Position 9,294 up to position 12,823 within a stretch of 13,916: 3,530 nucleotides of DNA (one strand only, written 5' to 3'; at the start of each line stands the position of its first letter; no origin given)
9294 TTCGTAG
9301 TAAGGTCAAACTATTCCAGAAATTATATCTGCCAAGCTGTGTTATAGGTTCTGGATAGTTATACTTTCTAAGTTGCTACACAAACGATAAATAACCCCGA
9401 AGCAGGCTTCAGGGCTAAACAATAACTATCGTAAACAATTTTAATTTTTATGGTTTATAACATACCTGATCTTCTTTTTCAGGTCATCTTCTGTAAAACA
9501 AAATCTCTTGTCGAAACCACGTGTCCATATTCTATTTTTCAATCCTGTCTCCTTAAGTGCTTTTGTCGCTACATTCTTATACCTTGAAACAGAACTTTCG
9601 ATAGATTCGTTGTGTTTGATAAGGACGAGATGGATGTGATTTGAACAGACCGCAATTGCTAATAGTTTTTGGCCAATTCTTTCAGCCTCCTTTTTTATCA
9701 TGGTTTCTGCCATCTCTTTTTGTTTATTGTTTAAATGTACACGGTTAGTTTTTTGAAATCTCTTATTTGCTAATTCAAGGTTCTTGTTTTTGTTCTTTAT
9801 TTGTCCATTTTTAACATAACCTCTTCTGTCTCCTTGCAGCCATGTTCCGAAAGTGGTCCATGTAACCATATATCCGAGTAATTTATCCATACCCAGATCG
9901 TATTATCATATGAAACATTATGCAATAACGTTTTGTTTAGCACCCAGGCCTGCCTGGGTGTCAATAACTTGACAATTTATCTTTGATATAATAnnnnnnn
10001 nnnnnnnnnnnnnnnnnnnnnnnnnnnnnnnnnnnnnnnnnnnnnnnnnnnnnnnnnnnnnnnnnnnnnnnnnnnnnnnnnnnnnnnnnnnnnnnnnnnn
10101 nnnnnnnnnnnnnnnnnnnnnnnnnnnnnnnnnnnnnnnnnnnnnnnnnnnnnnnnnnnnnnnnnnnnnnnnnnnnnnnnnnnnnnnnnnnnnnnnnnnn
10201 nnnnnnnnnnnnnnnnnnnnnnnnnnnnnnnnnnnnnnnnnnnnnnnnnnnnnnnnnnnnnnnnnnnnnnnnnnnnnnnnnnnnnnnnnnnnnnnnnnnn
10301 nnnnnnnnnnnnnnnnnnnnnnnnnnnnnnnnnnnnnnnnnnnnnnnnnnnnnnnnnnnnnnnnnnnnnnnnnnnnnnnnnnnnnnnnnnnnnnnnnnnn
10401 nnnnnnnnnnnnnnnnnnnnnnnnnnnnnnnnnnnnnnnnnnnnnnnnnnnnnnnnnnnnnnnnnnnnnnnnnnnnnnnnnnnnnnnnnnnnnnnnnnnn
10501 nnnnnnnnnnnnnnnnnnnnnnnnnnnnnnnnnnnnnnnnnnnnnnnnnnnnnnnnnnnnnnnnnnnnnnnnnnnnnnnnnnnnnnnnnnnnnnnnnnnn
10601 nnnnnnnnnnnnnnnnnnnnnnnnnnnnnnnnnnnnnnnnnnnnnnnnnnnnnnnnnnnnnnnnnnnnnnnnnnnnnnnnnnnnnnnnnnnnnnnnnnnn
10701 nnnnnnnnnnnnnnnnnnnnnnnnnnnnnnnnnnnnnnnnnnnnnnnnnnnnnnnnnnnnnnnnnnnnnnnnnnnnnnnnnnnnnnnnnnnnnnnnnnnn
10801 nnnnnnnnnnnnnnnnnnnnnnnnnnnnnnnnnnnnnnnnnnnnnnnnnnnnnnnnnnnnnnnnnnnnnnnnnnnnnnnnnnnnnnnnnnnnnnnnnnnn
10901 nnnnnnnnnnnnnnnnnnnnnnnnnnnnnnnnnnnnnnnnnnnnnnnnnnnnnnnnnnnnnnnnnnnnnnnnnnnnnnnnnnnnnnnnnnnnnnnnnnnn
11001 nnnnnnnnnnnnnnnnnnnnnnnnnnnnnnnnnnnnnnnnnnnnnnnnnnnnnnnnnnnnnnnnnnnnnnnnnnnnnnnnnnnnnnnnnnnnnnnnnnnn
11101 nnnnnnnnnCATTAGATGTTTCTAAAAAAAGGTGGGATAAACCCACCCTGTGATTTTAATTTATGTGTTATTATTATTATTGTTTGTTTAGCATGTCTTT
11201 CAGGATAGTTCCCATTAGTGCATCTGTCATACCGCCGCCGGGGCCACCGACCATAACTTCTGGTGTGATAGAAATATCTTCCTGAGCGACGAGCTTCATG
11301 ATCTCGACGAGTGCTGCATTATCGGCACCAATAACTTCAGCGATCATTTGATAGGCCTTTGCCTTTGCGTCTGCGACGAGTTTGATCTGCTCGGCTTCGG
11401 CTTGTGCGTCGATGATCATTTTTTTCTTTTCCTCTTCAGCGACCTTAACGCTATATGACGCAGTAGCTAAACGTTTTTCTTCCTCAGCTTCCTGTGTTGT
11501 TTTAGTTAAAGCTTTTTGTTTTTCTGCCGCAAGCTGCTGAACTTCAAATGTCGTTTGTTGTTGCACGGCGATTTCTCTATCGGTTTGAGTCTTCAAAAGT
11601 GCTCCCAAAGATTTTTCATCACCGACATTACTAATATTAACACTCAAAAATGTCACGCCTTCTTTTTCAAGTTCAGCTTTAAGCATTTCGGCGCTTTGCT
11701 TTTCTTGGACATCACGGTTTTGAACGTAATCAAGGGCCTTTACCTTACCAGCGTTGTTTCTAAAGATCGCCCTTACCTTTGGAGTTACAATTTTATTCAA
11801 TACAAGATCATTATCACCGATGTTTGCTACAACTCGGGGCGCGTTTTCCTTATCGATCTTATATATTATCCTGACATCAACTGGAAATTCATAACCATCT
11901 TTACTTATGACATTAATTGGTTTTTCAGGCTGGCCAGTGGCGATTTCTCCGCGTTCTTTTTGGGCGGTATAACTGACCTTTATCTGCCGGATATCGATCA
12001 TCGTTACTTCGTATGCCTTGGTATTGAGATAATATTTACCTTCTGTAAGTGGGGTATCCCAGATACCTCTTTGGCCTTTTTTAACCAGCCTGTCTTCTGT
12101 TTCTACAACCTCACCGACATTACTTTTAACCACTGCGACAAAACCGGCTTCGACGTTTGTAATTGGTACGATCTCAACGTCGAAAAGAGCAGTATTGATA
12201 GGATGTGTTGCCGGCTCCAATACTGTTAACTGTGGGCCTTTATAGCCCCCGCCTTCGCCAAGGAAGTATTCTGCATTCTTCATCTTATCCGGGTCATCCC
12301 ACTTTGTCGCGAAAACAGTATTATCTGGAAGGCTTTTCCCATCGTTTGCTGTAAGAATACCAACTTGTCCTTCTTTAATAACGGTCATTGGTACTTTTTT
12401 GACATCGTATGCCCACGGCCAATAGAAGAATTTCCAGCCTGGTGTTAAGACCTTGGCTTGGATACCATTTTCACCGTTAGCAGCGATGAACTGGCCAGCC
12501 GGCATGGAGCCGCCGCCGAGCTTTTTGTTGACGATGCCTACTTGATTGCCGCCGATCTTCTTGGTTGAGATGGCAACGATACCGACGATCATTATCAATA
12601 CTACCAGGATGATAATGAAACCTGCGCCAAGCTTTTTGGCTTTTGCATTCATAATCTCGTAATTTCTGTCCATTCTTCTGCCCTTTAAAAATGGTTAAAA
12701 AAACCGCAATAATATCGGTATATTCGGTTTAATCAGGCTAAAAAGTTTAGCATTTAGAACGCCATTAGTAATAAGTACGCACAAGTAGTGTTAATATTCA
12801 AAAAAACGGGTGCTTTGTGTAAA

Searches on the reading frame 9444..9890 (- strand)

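Call 4: search_protein_families(library=pfam, proteins=[window:9444-9890:-], max_evalue=0.01)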
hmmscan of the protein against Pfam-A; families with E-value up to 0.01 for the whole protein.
window:9444-9890:- (149 aa): 1 family
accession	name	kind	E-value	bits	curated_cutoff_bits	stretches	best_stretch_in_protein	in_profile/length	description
PF01797.21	Y1_Tnp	-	3.8e-07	30.7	23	1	47-127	14-102/121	Transposase IS200 like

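Call 5: search_protein_families(library=ncbifam, proteins=[window:9444-9890:-], max_evalue=0.01)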
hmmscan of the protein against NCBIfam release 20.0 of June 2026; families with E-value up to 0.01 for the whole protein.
window:9444-9890:- (149 aa): 2 families
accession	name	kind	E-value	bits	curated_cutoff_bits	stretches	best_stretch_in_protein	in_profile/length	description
NF047646.1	REP_Tyr_transpos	equivalog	5.2e-09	36.1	80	1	47-145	20-128/146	REP-associated tyrosine transposase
NF033573.1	transpos_IS200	equivalog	1.5e-05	25.2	55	1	47-125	20-106/126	IS200/IS605 family transposase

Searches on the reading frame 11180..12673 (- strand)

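Call 4: search_protein_families(library=pfam, proteins=[window:11180-12673:-], max_evalue=0.01)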
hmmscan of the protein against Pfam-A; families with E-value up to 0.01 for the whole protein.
window:11180-12673:- (498 aa): 1 family
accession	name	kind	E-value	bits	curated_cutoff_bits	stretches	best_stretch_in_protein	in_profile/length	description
PF01145.31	Band_7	-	1.5e-15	58.2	23.6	1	174-385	3-174/176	SPFH domain / Band 7 family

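Call 5: search_protein_families(library=ncbifam, proteins=[window:11180-12673:-], max_evalue=0.01)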
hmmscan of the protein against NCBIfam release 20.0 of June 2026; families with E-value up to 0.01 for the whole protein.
window:11180-12673:- (498 aa): 0 families

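Call 70: search_protein_families(library=padloc, proteins=[window:11180-12673:-], max_evalue=0.01)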
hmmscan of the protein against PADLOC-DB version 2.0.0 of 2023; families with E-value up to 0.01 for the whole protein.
window:11180-12673:- (498 aa): 0 families
